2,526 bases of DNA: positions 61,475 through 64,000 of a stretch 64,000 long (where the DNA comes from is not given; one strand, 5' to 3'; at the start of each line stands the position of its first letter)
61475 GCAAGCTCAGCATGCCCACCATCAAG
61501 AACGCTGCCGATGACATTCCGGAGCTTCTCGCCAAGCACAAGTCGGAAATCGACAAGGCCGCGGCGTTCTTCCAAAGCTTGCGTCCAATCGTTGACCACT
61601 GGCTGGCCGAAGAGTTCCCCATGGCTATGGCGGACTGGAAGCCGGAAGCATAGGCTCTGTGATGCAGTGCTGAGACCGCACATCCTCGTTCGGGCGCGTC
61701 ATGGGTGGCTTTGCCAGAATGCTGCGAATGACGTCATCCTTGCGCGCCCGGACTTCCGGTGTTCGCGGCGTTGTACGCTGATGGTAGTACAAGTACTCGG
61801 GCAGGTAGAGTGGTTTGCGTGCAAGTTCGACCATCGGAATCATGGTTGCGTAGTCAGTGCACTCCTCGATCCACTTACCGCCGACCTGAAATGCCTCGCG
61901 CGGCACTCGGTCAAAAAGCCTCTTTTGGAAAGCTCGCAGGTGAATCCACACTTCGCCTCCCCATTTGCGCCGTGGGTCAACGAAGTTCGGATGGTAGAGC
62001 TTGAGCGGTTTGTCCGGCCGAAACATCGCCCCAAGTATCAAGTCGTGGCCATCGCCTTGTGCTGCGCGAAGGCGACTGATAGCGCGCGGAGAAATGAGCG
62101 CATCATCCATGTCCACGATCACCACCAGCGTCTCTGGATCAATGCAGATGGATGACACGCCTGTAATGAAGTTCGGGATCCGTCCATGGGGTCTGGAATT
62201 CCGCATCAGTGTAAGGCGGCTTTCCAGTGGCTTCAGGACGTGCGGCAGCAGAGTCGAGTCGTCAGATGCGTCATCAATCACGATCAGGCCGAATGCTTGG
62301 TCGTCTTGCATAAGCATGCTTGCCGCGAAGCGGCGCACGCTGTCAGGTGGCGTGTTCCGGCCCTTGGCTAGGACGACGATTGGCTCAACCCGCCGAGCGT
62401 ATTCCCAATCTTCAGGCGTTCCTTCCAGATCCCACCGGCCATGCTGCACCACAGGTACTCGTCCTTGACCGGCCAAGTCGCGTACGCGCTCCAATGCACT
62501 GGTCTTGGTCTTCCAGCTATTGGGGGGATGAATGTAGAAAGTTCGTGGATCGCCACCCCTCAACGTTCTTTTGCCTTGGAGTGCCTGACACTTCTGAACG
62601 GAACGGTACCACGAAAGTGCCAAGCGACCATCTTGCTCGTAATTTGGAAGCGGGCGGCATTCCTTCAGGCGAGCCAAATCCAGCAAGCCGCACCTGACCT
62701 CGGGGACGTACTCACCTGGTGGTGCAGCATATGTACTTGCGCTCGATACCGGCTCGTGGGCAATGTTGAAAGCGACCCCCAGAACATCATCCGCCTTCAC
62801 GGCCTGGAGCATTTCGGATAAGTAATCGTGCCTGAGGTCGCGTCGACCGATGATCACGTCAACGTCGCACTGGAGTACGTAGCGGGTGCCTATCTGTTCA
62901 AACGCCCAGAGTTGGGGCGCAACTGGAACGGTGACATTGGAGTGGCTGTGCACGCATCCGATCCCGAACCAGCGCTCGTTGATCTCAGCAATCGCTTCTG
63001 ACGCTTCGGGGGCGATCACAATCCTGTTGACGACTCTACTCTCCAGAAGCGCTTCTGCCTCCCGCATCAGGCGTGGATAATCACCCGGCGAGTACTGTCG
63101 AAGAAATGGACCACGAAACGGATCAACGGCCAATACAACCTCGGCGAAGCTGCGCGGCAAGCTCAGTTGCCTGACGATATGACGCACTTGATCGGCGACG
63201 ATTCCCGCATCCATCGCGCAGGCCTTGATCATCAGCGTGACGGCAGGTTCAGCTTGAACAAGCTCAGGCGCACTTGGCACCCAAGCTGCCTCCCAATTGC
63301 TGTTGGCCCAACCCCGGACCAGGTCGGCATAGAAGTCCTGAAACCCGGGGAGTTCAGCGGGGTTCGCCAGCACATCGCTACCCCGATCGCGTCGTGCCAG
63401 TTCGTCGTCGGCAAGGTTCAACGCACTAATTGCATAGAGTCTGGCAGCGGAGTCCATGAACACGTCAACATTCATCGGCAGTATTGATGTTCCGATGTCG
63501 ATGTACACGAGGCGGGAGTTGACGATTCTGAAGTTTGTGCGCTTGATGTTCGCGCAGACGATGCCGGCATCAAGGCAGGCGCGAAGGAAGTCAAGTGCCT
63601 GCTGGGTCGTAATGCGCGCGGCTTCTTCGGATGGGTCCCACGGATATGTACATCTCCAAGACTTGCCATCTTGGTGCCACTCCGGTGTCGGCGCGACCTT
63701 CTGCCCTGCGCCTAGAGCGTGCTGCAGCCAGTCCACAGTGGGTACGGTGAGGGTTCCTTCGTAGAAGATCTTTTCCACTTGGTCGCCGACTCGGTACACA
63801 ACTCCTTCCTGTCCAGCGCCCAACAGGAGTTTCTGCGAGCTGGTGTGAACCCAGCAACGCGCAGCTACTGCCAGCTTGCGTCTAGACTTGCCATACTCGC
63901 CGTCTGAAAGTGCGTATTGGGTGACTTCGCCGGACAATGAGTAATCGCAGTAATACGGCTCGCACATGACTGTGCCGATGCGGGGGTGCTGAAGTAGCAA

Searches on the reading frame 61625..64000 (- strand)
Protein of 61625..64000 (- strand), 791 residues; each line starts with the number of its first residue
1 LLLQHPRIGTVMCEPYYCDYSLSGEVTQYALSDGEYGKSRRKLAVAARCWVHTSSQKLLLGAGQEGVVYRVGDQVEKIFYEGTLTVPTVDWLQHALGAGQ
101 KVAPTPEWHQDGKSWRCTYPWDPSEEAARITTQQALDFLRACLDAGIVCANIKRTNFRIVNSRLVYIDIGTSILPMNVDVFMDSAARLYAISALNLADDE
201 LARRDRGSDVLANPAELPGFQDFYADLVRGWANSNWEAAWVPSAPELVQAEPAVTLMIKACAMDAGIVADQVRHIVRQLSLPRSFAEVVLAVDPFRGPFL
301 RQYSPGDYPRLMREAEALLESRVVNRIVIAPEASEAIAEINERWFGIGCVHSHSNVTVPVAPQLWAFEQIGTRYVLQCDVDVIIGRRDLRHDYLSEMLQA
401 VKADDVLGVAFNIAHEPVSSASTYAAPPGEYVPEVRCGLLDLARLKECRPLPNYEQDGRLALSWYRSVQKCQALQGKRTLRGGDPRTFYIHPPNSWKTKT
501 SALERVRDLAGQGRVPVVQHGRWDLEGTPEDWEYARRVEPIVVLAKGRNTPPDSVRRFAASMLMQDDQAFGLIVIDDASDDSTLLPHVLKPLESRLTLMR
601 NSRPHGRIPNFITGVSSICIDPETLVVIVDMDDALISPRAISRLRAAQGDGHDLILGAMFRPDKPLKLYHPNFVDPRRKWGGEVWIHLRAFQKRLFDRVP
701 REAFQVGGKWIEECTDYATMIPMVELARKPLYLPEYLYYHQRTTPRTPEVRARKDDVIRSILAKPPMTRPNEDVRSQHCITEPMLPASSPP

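Call 45: search_protein_families(library=pfam, proteins=[window:61625-64000:-], max_evalue=0.001)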
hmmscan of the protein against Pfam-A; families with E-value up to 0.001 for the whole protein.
window:61625-64000:- (791 aa): 1 family
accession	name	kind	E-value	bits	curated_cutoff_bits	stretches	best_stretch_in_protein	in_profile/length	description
PF00535.33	Glycos_transf_2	-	1.7e-06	28.5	23.3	1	548-672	9-128/168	Glycosyl transferase family 2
